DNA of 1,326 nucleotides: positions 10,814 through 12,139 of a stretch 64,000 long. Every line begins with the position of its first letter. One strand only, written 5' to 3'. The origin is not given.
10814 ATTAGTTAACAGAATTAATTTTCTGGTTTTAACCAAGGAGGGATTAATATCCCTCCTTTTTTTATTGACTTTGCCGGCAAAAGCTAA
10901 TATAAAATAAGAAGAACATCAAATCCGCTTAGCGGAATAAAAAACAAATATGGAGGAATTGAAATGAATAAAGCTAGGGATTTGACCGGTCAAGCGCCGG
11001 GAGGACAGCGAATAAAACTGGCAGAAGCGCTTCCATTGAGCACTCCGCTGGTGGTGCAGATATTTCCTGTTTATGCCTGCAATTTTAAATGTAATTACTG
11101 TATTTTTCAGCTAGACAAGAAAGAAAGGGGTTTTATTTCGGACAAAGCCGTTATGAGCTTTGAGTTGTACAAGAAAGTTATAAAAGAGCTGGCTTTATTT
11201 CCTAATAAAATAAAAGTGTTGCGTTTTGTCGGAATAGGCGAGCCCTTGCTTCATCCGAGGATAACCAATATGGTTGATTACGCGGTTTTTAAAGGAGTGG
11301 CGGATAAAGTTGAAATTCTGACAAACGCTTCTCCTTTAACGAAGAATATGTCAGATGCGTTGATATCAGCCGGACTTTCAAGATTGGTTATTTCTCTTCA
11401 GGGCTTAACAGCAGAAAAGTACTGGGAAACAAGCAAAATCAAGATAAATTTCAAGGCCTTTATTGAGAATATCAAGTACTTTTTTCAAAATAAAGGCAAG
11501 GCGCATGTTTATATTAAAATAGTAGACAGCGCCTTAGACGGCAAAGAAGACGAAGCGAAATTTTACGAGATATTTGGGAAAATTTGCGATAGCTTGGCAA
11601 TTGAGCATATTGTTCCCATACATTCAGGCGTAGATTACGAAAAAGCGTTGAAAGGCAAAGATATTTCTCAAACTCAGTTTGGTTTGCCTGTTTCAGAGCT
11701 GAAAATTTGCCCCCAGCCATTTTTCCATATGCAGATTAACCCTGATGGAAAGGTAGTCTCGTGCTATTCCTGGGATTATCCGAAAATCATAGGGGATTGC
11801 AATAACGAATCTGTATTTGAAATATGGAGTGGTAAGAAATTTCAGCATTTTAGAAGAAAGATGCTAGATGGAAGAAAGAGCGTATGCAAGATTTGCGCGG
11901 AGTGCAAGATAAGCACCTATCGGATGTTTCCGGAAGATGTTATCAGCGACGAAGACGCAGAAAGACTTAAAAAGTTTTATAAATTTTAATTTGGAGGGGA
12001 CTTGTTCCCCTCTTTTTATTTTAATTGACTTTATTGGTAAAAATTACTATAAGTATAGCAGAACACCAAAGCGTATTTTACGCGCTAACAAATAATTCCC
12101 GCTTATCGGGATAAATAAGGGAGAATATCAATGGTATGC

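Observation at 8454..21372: One terminator-promoter-leader module repeated five times, each wiring a single tailoring gene (three radical-SAM, NeuB-cupin, Nudix-like)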

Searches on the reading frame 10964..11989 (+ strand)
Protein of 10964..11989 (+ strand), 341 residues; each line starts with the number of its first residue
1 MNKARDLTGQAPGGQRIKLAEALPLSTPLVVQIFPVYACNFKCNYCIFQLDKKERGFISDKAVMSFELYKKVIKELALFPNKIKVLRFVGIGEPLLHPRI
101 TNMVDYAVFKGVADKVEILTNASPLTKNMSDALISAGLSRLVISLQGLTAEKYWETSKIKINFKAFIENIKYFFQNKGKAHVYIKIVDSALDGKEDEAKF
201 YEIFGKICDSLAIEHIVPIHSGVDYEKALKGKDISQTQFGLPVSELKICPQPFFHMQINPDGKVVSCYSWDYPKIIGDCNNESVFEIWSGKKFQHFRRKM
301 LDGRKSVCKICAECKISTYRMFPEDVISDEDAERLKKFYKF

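Call 11: search_protein_families(library=pfam, proteins=[window:10964-11989:+])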
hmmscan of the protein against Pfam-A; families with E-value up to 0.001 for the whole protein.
window:10964-11989:+ (341 aa): 2 families
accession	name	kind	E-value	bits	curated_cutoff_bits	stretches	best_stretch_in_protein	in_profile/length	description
PF04055.27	Radical_SAM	-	1.7e-15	58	29.5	1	35-180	3-143/166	Radical SAM superfamily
PF13186.11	SPASM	-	2.9e-14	53.5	21.5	1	249-315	1-67/67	Iron-sulfur cluster-binding domain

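Call 32: find_homologous_proteins(query=window:10964-11989:+, max_evalue=1e-30)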
Query window:10964-11989:+ (341 aa): 917 proteins with E <= 1e-30 among 2709 candidates; the best 120 are listed.
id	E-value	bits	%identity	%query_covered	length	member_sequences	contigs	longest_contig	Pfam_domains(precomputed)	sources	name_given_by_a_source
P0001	1.1e-229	779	100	100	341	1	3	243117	PF13186.12,PF04055.28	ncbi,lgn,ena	ncbi:MAG: radical SAM protein [Patescibacteria group bacterium]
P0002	1.2e-175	602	76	100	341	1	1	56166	PF13186.12,PF04055.28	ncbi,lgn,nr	ncbi:SPASM domain-containing protein [Candidatus Wolfebacteria bacterium]|nr:SPASM domain-containing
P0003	4.4e-171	587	73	100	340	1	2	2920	PF13186.12,PF04055.28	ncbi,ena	-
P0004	2.1e-168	578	72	100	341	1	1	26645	PF13186.12,PF04055.28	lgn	-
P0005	1.1e-167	576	69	99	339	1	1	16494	PF13186.12,PF04055.28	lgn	-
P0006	3.5e-166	571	71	99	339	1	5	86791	PF13186.12,PF04055.28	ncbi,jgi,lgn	-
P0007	1.7e-163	562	71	99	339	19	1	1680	PF13186.12,PF04055.28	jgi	jgi:radical SAM protein with 4Fe4S-binding SPASM domain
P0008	1.7e-163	562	70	99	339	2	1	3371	PF13186.12,PF04055.28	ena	-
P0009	6.1e-163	560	70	99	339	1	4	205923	PF13186.12,PF04055.28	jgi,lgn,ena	jgi:radical SAM protein with 4Fe4S-binding SPASM domain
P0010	4.6e-162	557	70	100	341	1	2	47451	PF13186.12,PF04055.28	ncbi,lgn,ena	-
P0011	6.8e-161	553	69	99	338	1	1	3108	PF13186.12,PF04055.28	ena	-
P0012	8.1e-161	553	69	99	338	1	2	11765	PF13186.12,PF04055.28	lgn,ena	-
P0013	8.9e-161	553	69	99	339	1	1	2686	PF13186.12,PF04055.28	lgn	-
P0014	1.9e-160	552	71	99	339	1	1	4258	PF13186.12,PF04055.28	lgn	-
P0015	2.7e-160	551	70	99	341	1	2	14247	PF13186.12,PF04055.28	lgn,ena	-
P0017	9.3e-159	546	68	100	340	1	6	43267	PF13186.12,PF04055.28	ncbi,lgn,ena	-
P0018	1.3e-158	546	68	99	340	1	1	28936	PF13186.12,PF04055.28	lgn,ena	-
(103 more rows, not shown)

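Call 33: find_encoding_contigs(protein=P0002, flank=10000, max_places=3)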
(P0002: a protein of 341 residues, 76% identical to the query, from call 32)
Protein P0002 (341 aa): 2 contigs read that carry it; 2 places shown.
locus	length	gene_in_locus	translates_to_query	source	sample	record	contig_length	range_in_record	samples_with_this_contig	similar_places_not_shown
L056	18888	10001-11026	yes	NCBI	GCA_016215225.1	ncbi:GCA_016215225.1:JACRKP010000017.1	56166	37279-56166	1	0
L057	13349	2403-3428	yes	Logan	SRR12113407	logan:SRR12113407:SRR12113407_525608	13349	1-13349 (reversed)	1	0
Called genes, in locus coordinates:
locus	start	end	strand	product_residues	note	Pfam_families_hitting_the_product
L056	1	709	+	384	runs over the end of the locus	PF13439:Glyco_transf_4 (weak), PF00534:Glycos_transf_1, PF13692:Glyco_trans_1_4, PF13524:Glyco_trans_1_2, PF20706:GT4-conflict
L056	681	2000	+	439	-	-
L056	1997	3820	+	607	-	PF13231:PMT_2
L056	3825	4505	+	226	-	PF05050:Methyltransf_21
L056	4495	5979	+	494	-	PF01943:Polysacc_synt, PF13440:Polysacc_synt_3, PF03023:MurJ, PF01554:MatE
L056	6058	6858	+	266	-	PF00483:NTP_transferase, PF12804:NTP_transf_3 (weak)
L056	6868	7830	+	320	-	PF04321:RmlD_sub_bind, PF01073:3Beta_HSD, PF01370:Epimerase, PF02719:Polysacc_synt_2, PF16363:GDP_Man_Dehyd, PF07993:NAD_binding_4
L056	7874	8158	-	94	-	PF03083:MtN3_slv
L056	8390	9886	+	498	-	PF03102:NeuB, PF07883:Cupin_2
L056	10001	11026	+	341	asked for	PF04055:Radical_SAM, PF13186:SPASM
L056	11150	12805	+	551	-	PF02310:B12-binding, PF04055:Radical_SAM, PF07719:TPR_2 (faint), PF13432:TPR_16 (weak), PF21033:RMD1-3 (weak)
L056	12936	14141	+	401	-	PF04055:Radical_SAM (weak)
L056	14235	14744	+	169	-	-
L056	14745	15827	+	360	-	PF00535:Glycos_transf_2, PF10111:Glyco_tranf_2_2, PF13641:Glyco_tranf_2_3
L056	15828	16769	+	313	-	PF01370:Epimerase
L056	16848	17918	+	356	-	PF04055:Radical_SAM, PF13186:SPASM (weak)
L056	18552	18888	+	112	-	PF13671:AAA_33 (weak)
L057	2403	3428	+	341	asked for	PF04055:Radical_SAM, PF13186:SPASM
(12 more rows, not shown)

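Call 34: find_encoding_contigs(protein=P0004, flank=10000, max_places=3)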
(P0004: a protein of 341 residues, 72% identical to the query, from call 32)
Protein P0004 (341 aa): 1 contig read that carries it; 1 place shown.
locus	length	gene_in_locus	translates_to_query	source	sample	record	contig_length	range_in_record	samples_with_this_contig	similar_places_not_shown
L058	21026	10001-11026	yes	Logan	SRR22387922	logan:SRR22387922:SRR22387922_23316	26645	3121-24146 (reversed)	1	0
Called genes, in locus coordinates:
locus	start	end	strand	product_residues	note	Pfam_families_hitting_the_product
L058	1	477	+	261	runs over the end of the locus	-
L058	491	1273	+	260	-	PF13641:Glyco_tranf_2_3, PF00535:Glycos_transf_2, PF10111:Glyco_tranf_2_2 (weak)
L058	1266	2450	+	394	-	PF00534:Glycos_transf_1, PF13692:Glyco_trans_1_4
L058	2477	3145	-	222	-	PF00596:Aldolase_II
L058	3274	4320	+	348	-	PF13524:Glyco_trans_1_2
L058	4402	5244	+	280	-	PF00483:NTP_transferase, PF12804:NTP_transf_3 (weak)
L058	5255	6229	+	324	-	PF00106:adh_short (weak), PF01073:3Beta_HSD, PF01370:Epimerase, PF02719:Polysacc_synt_2, PF04321:RmlD_sub_bind, PF16363:GDP_Man_Dehyd, PF07993:NAD_binding_4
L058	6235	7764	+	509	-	PF03102:NeuB, PF07385:Lyx_isomer (faint), PF07883:Cupin_2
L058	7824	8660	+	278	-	PF13469:Sulfotransfer_3 (weak)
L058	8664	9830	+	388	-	PF13489:Methyltransf_23, PF08241:Methyltransf_11, PF08242:Methyltransf_12, PF13649:Methyltransf_25, PF13847:Methyltransf_31 (weak)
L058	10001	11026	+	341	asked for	PF04055:Radical_SAM, PF13186:SPASM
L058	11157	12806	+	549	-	PF02310:B12-binding, PF04055:Radical_SAM, PF07719:TPR_2 (faint), PF13424:TPR_12 (faint), PF13432:TPR_16 (faint)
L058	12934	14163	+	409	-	PF04055:Radical_SAM (faint)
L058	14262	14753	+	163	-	-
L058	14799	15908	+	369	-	PF13641:Glyco_tranf_2_3, PF00535:Glycos_transf_2, PF10111:Glyco_tranf_2_2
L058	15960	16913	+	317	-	PF01370:Epimerase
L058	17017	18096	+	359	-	PF13353:Fer4_12 (weak), PF04055:Radical_SAM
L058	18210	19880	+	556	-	PF02776:TPP_enzyme_N, PF00205:TPP_enzyme_M, PF02775:TPP_enzyme_C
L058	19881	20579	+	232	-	PF00702:Hydrolase, PF13419:HAD_2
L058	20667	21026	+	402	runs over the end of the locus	PF00155:Aminotran_1_2 (faint), PF01041:DegT_DnrJ_EryC1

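Call 35: find_encoding_contigs(protein=P0006, flank=10000, max_places=3)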
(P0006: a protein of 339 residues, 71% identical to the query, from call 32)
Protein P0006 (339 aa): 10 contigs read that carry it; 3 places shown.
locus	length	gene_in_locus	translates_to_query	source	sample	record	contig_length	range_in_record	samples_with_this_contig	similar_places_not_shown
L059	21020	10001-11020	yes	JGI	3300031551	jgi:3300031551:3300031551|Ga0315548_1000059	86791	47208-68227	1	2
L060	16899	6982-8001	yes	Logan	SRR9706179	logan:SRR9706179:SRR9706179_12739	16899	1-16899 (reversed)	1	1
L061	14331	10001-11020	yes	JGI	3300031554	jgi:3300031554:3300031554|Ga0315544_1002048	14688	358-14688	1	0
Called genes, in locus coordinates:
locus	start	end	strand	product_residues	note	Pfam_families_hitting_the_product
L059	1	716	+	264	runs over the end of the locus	PF01135:PCMT (weak), PF01209:Ubie_methyltran, PF13489:Methyltransf_23, PF02353:CMAS, PF13847:Methyltransf_31, PF08241:Methyltransf_11, PF08242:Methyltransf_12, PF13649:Methyltransf_25, +7 more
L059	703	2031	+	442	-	PF02310:B12-binding, PF04055:Radical_SAM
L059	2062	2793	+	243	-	PF08889:WbqC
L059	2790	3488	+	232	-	PF02585:PIG-L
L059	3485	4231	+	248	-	PF01261:AP_endonuc_2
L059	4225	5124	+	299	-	PF01370:Epimerase, PF04321:RmlD_sub_bind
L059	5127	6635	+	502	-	PF03102:NeuB, PF08666:SAF (faint), PF07385:Lyx_isomer (faint), PF07883:Cupin_2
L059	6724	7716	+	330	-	PF04055:Radical_SAM, PF13186:SPASM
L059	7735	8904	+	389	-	PF13489:Methyltransf_23, PF07021:MetW, PF13847:Methyltransf_31, PF08241:Methyltransf_11, PF08242:Methyltransf_12, PF13649:Methyltransf_25, PF22674:C2185-like_N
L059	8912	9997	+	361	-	PF13353:Fer4_12 (weak), PF04055:Radical_SAM, PF13186:SPASM (weak)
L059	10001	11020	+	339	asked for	PF04055:Radical_SAM, PF13186:SPASM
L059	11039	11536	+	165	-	-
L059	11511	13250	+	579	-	PF02776:TPP_enzyme_N, PF00205:TPP_enzyme_M, PF02775:TPP_enzyme_C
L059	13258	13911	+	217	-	PF00702:Hydrolase, PF06888:Put_Phosphatase (weak), PF08282:Hydrolase_3 (faint), PF12710:HAD, PF13419:HAD_2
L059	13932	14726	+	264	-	PF00483:NTP_transferase, PF12804:NTP_transf_3 (weak)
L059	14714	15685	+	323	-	PF00106:adh_short, PF01073:3Beta_HSD, PF01370:Epimerase, PF02719:Polysacc_synt_2, PF04321:RmlD_sub_bind, PF07993:NAD_binding_4 (weak), PF16363:GDP_Man_Dehyd, PF07993:NAD_binding_4, +2 more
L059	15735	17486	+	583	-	PF02776:TPP_enzyme_N, PF00205:TPP_enzyme_M, PF02775:TPP_enzyme_C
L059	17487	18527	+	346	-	PF01073:3Beta_HSD, PF01370:Epimerase, PF02719:Polysacc_synt_2 (faint), PF16363:GDP_Man_Dehyd, PF07993:NAD_binding_4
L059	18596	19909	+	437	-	PF00266:Aminotran_5 (faint), PF01041:DegT_DnrJ_EryC1, PF01053:Cys_Met_Meta_PP (weak)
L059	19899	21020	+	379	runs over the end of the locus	PF00535:Glycos_transf_2, PF13641:Glyco_tranf_2_3 (weak)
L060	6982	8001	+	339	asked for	PF04055:Radical_SAM, PF13186:SPASM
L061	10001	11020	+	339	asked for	PF04055:Radical_SAM, PF13186:SPASM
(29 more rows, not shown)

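Call 39: find_encoding_contigs(protein=P0010, flank=10000, max_places=2)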
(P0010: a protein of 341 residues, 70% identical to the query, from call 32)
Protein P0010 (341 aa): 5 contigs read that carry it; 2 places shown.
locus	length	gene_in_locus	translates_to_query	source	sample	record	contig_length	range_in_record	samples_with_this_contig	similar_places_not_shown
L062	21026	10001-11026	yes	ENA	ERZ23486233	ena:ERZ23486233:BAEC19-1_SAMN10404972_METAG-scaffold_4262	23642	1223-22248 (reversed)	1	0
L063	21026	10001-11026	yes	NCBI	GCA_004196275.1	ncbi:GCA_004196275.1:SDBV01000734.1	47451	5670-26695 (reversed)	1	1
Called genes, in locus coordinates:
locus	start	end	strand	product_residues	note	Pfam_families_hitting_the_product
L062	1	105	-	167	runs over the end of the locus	PF00293:NUDIX (weak)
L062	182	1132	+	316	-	PF01370:Epimerase, PF04321:RmlD_sub_bind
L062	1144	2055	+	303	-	-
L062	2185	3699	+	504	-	PF03102:NeuB, PF08666:SAF (faint), PF07385:Lyx_isomer (faint), PF07883:Cupin_2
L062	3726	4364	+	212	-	PF13578:Methyltransf_24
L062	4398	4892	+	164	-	-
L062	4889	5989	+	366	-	PF13641:Glyco_tranf_2_3, PF00535:Glycos_transf_2, PF10111:Glyco_tranf_2_2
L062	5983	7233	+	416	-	PF22674:C2185-like_N (weak), PF04055:Radical_SAM (weak)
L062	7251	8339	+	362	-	PF13353:Fer4_12 (faint), PF04055:Radical_SAM, PF13186:SPASM (weak)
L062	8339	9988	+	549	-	PF02310:B12-binding, PF04055:Radical_SAM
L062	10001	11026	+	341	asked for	PF04055:Radical_SAM, PF13186:SPASM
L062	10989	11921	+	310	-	PF08282:Hydrolase_3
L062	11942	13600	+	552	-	PF02776:TPP_enzyme_N, PF00205:TPP_enzyme_M, PF02775:TPP_enzyme_C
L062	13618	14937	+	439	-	PF00266:Aminotran_5 (weak), PF01041:DegT_DnrJ_EryC1, PF01053:Cys_Met_Meta_PP, PF01212:Beta_elim_lyase (weak)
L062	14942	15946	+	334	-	PF00535:Glycos_transf_2, PF13641:Glyco_tranf_2_3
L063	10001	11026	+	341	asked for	PF04055:Radical_SAM, PF13186:SPASM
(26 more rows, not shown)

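Call 40: find_encoding_contigs(protein=P0017, flank=10000, max_places=2)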
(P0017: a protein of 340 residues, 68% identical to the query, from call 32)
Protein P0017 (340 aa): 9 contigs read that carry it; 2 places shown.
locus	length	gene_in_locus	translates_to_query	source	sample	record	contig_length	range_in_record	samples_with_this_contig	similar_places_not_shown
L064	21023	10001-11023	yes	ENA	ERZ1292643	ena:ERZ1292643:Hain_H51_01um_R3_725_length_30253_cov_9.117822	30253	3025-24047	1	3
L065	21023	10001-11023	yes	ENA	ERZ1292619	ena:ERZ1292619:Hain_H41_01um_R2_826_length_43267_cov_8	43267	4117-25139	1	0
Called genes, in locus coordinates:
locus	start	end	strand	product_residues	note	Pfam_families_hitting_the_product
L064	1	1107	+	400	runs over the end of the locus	PF00534:Glycos_transf_1, PF13692:Glyco_trans_1_4, PF20706:GT4-conflict (weak)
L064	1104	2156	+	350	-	PF13524:Glyco_trans_1_2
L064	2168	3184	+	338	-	PF00535:Glycos_transf_2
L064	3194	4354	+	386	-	PF20706:GT4-conflict, PF00534:Glycos_transf_1, PF13692:Glyco_trans_1_4, PF13524:Glyco_trans_1_2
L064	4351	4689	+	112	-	-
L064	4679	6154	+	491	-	PF01554:MatE (weak), PF01943:Polysacc_synt, PF03023:MurJ, PF13440:Polysacc_synt_3, PF01554:MatE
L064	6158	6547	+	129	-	PF00483:NTP_transferase, PF12804:NTP_transf_3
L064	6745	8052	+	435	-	PF01901:O_anti_polymase (weak)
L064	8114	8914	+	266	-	PF00483:NTP_transferase, PF12804:NTP_transf_3 (weak)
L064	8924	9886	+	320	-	PF04321:RmlD_sub_bind, PF05368:NmrA (faint), PF01073:3Beta_HSD, PF01370:Epimerase, PF02719:Polysacc_synt_2, PF16363:GDP_Man_Dehyd, PF07993:NAD_binding_4 (weak)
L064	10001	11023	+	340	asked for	PF04055:Radical_SAM, PF13186:SPASM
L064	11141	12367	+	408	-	PF04055:Radical_SAM (faint)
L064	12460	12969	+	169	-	PF00293:NUDIX (weak)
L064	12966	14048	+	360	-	PF00535:Glycos_transf_2, PF10111:Glyco_tranf_2_2, PF13641:Glyco_tranf_2_3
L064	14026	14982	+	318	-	PF01370:Epimerase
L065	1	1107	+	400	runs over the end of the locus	PF00534:Glycos_transf_1, PF13692:Glyco_trans_1_4, PF20706:GT4-conflict (weak)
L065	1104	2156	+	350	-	PF13524:Glyco_trans_1_2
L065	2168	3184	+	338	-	PF00535:Glycos_transf_2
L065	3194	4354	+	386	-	PF20706:GT4-conflict, PF00534:Glycos_transf_1, PF13692:Glyco_trans_1_4, PF13524:Glyco_trans_1_2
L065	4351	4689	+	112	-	-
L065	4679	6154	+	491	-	PF01554:MatE (weak), PF01943:Polysacc_synt, PF03023:MurJ, PF13440:Polysacc_synt_3, PF01554:MatE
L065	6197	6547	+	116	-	-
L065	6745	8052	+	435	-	PF01901:O_anti_polymase (weak)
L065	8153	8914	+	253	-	PF00483:NTP_transferase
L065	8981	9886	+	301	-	PF01073:3Beta_HSD, PF01370:Epimerase, PF04321:RmlD_sub_bind (weak), PF16363:GDP_Man_Dehyd, PF02719:Polysacc_synt_2, PF07993:NAD_binding_4 (weak)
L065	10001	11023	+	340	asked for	PF04055:Radical_SAM, PF13186:SPASM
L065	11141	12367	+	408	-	PF04055:Radical_SAM (faint)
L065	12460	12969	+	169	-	PF00293:NUDIX (weak)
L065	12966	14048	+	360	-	PF00535:Glycos_transf_2, PF10111:Glyco_tranf_2_2, PF13641:Glyco_tranf_2_3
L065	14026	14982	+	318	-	PF01370:Epimerase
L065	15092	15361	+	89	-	-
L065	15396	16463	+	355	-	PF04055:Radical_SAM, PF13186:SPASM (weak)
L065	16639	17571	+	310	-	PF08282:Hydrolase_3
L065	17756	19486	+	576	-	PF02776:TPP_enzyme_N, PF00205:TPP_enzyme_M, PF02775:TPP_enzyme_C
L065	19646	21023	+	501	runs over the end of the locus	PF03102:NeuB, PF07883:Cupin_2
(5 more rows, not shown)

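Call 60: find_encoding_contigs(protein=P0005, flank=10000, max_places=1)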
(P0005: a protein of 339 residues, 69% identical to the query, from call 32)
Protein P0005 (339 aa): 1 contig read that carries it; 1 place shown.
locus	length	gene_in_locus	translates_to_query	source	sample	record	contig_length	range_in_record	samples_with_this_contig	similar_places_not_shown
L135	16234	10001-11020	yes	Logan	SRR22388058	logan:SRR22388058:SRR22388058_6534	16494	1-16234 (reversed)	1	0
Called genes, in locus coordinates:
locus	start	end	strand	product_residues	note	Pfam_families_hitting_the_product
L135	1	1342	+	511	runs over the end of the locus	PF03102:NeuB, PF07883:Cupin_2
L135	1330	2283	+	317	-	PF08282:Hydrolase_3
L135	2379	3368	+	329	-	PF26217:GDPGP1_N (weak), PF26216:GDPGP1_C (weak)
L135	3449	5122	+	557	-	PF02776:TPP_enzyme_N, PF00205:TPP_enzyme_M, PF02775:TPP_enzyme_C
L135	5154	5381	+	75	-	-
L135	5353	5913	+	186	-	PF02661:Fic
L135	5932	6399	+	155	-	PF00293:NUDIX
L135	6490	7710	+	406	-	PF22674:C2185-like_N (faint), PF04055:Radical_SAM (weak)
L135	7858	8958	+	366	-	PF13641:Glyco_tranf_2_3, PF00535:Glycos_transf_2, PF10111:Glyco_tranf_2_2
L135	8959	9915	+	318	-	PF01370:Epimerase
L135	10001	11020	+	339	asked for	PF04055:Radical_SAM, PF13186:SPASM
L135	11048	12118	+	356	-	PF04055:Radical_SAM, PF13186:SPASM (weak)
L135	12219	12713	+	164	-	PF01712:dNK (faint), PF13189:Cytidylate_kin2 (weak), PF13207:AAA_17 (weak), PF13238:AAA_18, PF01202:SKI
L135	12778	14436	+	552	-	PF02310:B12-binding, PF04055:Radical_SAM, PF07719:TPR_2 (faint)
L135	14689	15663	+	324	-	PF13489:Methyltransf_23, PF13847:Methyltransf_31, PF08241:Methyltransf_11, PF08242:Methyltransf_12, PF13649:Methyltransf_25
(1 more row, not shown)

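Call 61: find_encoding_contigs(protein=P0018, flank=10000, max_places=1)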
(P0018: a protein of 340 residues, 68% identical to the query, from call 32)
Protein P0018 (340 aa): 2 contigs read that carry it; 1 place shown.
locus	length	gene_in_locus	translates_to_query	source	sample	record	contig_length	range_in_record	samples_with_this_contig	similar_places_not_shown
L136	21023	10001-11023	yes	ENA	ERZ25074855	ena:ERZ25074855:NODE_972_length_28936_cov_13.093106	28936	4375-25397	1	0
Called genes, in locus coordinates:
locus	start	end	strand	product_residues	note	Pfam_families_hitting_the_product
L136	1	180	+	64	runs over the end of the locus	-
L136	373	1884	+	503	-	PF03102:NeuB, PF07385:Lyx_isomer (faint), PF07883:Cupin_2, PF05899:Cupin_3 (weak)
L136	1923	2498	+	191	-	-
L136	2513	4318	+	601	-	PF02776:TPP_enzyme_N, PF00205:TPP_enzyme_M, PF02775:TPP_enzyme_C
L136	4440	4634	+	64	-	PF08421:Methyltransf_13 (faint)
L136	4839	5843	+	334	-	PF13353:Fer4_12 (weak), PF04055:Radical_SAM, PF13186:SPASM (weak)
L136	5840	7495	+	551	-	PF02310:B12-binding, PF04055:Radical_SAM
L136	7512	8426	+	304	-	PF13489:Methyltransf_23, PF08241:Methyltransf_11, PF08242:Methyltransf_12, PF13649:Methyltransf_25 (weak), PF13847:Methyltransf_31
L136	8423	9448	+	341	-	PF04055:Radical_SAM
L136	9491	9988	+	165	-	PF00293:NUDIX (weak)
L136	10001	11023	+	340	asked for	PF04055:Radical_SAM, PF13186:SPASM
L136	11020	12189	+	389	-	PF05401:NodS (weak), PF08003:Methyltransf_9 (weak), PF13489:Methyltransf_23, PF13847:Methyltransf_31, PF08241:Methyltransf_11, PF08242:Methyltransf_12, PF13649:Methyltransf_25, PF22674:C2185-like_N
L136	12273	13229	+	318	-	PF01370:Epimerase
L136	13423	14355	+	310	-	PF00535:Glycos_transf_2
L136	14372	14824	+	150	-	PF04138:GtrA_DPMS_TM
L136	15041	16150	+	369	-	PF01073:3Beta_HSD, PF01370:Epimerase, PF02719:Polysacc_synt_2, PF04321:RmlD_sub_bind (weak), PF16363:GDP_Man_Dehyd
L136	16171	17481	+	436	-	PF01041:DegT_DnrJ_EryC1, PF00266:Aminotran_5 (faint), PF00155:Aminotran_1_2 (weak), PF01053:Cys_Met_Meta_PP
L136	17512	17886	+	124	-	PF04138:GtrA_DPMS_TM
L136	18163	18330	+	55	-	-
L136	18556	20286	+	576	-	PF13231:PMT_2 (weak)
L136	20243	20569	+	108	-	-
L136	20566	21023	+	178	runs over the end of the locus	PF01073:3Beta_HSD, PF01370:Epimerase, PF04321:RmlD_sub_bind, PF07993:NAD_binding_4, PF16363:GDP_Man_Dehyd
